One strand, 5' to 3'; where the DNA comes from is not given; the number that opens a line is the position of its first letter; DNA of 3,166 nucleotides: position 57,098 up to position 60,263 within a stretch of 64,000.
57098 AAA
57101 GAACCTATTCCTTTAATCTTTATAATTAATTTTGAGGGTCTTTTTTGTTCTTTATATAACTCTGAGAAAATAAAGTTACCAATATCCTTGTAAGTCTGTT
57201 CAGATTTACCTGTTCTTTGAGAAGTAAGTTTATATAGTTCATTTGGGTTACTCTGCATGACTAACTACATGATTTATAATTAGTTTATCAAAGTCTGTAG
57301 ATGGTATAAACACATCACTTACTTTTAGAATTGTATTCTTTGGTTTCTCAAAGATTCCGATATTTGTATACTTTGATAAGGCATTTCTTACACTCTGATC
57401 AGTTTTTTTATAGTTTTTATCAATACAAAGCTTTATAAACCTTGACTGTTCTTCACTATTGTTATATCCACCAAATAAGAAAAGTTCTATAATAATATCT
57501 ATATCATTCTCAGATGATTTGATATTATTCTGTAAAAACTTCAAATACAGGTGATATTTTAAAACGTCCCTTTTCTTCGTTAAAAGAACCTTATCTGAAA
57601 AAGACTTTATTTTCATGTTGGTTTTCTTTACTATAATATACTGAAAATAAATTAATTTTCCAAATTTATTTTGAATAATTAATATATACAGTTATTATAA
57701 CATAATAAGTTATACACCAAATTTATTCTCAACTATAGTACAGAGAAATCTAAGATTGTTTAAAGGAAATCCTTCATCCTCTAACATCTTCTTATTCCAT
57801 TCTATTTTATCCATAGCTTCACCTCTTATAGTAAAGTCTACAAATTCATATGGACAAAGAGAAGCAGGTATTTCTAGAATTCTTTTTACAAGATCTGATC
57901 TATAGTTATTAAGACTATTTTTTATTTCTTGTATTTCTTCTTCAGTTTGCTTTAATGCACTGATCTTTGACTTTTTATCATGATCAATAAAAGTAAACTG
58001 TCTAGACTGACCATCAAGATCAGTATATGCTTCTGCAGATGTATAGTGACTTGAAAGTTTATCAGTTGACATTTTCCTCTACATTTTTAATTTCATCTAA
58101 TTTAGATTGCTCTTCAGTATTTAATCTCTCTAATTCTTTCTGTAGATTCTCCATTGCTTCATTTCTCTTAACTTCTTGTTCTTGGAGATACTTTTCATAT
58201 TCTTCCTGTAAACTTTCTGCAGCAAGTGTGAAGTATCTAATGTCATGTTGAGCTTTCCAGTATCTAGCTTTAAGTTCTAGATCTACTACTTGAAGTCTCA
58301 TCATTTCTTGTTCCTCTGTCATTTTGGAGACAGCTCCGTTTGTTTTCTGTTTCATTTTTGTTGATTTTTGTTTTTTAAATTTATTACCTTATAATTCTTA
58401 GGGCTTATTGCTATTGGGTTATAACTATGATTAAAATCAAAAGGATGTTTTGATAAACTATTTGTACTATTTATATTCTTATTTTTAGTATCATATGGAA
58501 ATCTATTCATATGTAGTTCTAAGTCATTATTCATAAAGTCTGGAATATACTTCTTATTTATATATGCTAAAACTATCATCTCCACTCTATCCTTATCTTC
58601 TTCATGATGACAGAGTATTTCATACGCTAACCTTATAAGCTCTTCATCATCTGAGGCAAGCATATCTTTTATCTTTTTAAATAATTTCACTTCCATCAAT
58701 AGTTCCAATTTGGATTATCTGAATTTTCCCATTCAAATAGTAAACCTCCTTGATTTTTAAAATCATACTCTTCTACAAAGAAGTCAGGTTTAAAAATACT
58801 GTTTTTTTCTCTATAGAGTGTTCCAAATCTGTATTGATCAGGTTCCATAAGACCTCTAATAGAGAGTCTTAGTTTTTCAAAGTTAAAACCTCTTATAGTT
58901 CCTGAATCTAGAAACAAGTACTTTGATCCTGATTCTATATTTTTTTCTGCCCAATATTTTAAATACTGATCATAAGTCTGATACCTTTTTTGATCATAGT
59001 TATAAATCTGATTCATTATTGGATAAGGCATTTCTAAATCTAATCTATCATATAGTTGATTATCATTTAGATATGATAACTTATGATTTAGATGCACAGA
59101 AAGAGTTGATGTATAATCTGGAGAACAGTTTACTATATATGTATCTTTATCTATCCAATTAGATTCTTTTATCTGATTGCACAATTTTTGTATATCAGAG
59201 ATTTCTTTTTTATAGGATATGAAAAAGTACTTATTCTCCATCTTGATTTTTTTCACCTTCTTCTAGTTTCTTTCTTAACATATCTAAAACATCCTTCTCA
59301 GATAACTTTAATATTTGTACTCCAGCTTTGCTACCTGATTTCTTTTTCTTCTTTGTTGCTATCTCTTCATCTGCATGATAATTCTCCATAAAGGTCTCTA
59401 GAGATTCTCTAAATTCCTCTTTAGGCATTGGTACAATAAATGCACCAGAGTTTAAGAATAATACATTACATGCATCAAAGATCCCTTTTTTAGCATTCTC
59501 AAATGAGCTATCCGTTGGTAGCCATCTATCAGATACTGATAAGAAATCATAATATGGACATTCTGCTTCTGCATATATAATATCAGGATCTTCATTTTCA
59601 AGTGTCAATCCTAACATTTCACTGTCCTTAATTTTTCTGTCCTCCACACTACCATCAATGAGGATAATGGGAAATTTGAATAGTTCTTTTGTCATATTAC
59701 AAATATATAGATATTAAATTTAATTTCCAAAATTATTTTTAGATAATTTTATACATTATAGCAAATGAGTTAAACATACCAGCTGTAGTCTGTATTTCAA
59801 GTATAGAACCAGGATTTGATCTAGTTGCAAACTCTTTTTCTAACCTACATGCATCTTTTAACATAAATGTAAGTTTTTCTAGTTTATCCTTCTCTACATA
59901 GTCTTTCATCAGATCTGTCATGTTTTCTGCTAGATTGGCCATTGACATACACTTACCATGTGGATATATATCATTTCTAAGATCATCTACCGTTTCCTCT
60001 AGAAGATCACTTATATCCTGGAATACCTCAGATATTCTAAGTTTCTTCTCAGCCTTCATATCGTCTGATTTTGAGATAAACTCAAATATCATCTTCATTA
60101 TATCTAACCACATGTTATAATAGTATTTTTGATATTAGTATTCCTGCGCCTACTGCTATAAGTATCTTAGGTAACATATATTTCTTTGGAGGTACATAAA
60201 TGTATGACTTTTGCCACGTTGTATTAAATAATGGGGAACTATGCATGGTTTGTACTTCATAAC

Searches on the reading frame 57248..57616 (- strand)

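Call 12: search_protein_families(library=phrogs, proteins=[window:57248-57616:-], max_evalue=0.001)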
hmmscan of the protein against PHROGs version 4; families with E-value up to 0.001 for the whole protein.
window:57248-57616:- (122 aa): 0 families

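Call 42: search_protein_families(library=pfam, proteins=[window:57248-57616:-], max_evalue=0.01)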
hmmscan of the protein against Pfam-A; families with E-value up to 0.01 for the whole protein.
window:57248-57616:- (122 aa): 1 family
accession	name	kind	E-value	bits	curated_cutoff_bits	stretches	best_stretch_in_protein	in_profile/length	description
PF09127.17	Leuk-A4-hydro_C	-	0.0035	17.8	27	1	23-82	8-67/112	Leukotriene A4 hydrolase, C-terminal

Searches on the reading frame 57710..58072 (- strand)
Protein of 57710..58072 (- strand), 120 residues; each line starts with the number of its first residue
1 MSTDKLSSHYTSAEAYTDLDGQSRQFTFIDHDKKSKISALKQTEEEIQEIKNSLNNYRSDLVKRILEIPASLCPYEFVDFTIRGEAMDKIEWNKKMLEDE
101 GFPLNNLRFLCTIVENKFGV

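Call 58: search_protein_families(library=pfam, proteins=[window:57710-58072:-], max_evalue=0.05)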
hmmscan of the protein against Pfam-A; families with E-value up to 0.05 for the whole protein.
window:57710-58072:- (120 aa): 4 families
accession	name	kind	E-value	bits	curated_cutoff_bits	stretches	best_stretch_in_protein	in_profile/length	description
PF09053.15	CagZ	-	0.0029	17.7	25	1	42-105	100-162/199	CagZ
PF03179.20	V-ATPase_G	-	0.016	16.2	28.6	1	32-68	64-100/105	Vacuolar (H+)-ATPase G subunit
PF16808.10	PKcGMP_CC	-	0.023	14.7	35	1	39-58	16-35/35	Coiled-coil N-terminus of cGMP-dependent protein kinase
PF00736.24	EF1_GNE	-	0.031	14.8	20.8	0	83-119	23-60/88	EF-1 guanine nucleotide exchange domain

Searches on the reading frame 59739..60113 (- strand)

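Call 58: search_protein_families(library=pfam, proteins=[window:59739-60113:-], max_evalue=0.05)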
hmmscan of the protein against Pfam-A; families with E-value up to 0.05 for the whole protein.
window:59739-60113:- (124 aa): 3 families
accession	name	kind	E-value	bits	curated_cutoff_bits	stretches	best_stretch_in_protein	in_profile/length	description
PF20936.3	GCIP_C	-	6.2e-05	23.7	36.2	1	4-73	36-105/106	Grap2 and cyclin-D-interacting, C-terminal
PF22431.2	COG2p_C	-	0.0082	17.1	27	1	9-81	2-73/139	COG2p C-terminal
PF22213.1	CPV_RdRP_C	-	0.037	13.9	27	1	23-66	144-187/361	CPV, RNA-directed RNA polymerase, C-terminal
